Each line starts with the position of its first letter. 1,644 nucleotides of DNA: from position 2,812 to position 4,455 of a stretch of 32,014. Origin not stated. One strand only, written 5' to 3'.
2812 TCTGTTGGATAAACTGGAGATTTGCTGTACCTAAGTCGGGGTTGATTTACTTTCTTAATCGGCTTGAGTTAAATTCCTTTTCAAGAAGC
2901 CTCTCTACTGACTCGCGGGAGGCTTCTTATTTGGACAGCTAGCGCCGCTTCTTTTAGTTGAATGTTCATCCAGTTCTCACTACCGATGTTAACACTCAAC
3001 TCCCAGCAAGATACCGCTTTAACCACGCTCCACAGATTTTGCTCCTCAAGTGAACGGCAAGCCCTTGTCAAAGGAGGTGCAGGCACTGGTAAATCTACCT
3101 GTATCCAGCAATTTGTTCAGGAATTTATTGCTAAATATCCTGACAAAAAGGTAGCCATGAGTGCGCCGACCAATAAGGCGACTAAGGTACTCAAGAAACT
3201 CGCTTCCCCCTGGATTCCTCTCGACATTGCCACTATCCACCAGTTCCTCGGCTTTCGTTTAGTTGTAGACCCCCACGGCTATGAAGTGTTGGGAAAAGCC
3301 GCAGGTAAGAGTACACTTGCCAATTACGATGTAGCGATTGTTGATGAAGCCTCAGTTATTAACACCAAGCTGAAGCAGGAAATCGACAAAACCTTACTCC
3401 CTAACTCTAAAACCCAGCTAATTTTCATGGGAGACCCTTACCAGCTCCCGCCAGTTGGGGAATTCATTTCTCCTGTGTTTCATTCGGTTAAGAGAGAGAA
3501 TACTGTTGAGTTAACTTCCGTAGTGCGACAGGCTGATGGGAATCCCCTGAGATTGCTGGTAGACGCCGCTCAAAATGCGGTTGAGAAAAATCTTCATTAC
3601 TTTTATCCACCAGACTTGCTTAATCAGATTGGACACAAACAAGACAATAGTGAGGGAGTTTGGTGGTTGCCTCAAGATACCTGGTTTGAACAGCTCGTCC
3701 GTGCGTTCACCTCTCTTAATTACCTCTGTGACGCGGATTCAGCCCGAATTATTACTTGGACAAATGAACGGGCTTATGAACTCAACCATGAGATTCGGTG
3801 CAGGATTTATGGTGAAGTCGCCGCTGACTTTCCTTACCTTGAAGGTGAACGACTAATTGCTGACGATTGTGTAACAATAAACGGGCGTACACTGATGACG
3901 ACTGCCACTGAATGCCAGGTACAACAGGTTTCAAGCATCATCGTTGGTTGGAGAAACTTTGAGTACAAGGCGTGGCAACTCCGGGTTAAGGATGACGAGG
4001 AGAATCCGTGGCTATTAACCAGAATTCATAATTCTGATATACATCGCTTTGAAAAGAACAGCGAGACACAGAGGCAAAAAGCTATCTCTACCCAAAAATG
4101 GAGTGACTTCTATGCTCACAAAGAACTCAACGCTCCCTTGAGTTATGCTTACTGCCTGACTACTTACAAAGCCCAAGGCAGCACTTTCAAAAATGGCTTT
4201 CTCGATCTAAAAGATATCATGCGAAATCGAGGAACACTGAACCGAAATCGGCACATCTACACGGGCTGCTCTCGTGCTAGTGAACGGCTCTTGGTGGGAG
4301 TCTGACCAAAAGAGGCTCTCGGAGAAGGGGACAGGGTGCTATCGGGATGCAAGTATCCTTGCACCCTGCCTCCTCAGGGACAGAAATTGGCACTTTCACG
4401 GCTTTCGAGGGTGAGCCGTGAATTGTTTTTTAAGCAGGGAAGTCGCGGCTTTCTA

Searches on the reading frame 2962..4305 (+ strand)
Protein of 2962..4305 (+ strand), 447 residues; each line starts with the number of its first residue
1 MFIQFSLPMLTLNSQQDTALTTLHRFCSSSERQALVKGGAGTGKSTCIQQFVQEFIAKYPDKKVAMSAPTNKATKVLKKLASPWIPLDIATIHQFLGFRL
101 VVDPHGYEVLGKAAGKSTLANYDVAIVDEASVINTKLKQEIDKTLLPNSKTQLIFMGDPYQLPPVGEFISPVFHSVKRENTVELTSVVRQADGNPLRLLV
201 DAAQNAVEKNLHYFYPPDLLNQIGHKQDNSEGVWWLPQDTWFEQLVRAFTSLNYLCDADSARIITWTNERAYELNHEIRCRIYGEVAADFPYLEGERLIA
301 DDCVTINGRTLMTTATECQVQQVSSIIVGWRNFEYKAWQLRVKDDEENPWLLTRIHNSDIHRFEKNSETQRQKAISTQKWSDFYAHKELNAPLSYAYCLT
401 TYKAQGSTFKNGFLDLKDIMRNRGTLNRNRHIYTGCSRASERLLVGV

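Call 76: search_protein_families(library=pfam, proteins=[window:2962-4305:+], max_evalue=0.0001)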
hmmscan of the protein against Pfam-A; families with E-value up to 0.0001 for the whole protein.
window:2962-4305:+ (447 aa): 7 families
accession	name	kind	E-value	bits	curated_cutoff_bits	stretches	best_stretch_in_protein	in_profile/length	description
PF13604.12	AAA_30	-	5.6e-24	85.4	27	1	12-202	2-168/191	AAA domain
PF13245.12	AAA_19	-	7.3e-22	78.4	25.1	1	30-166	10-133/134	AAA domain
PF13086.12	AAA_11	-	1.8e-09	38.2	27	1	12-77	2-68/257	AAA domain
PF01443.25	Viral_helicase1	-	9.2e-09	35.9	21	0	35-67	2-33/228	Viral superfamily 1 RNA helicase core domain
PF13538.12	UvrD_C_2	-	9.5e-07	29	27.4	1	395-445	1-51/52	UvrD-like helicase C-terminal domain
PF00580.27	UvrD-helicase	-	1.1e-06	28.9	23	0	29-108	11-98/271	UvrD/REP helicase N-terminal domain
PF09848.15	SLFN-g3_helicase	-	6.3e-05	22.9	24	0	34-141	4-99/354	Schlafen group 3, DNA/RNA helicase domain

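Call 78: search_protein_families(library=padloc, proteins=[window:2962-4305:+], max_evalue=0.001)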
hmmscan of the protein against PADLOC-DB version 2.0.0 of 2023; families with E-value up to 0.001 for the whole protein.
window:2962-4305:+ (447 aa): 20 families
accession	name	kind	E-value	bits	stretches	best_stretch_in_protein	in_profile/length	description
PDLC04475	PDC-M16A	-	7.7e-32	108.6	2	8-286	8-298/721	-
PDLC04476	PDC-M16A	-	1.2e-27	94.7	2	148-287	163-294/691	-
PDLC01734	typeIV_RecD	-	2.3e-25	87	2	29-190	352-504/763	RecD_0_IVD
PDLC05066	PDC-S68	-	6.4e-25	85.4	1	31-191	593-752/1202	-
PDLC05065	PDC-S68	-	6.3e-24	81.9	2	30-167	619-747/1221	-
PDLC05064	PDC-S68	-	1.5e-20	70.6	1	34-444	703-1095/1273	-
PDLC04472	PDC-M16A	-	5e-20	69.4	3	11-95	219-298/930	-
PDLC01148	RecD_like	-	4.1e-15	53.1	1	29-223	326-499/719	RecD/Tra ATPase fused to N-terminal HHH domain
PDLC05035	PDC-S53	-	2e-12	44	1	25-199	505-653/900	-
PDLC04474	PDC-M16A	-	5.5e-11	39.6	1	10-314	214-509/917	-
PDLC00109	GajB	-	1.1e-09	35.3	1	31-97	6-71/647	UrvD helicase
PDLC00125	GajB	-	4.7e-08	30.2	1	27-97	14-82/669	UrvD helicase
PDLC02350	AbiO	-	2.8e-07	27.7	1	12-163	179-298/468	AbiO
PDLC00135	GajB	-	5.9e-07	26.7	1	30-96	19-84/603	UrvD helicase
PDLC03920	MkoA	-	6.2e-07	26.1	1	34-76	634-676/1112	-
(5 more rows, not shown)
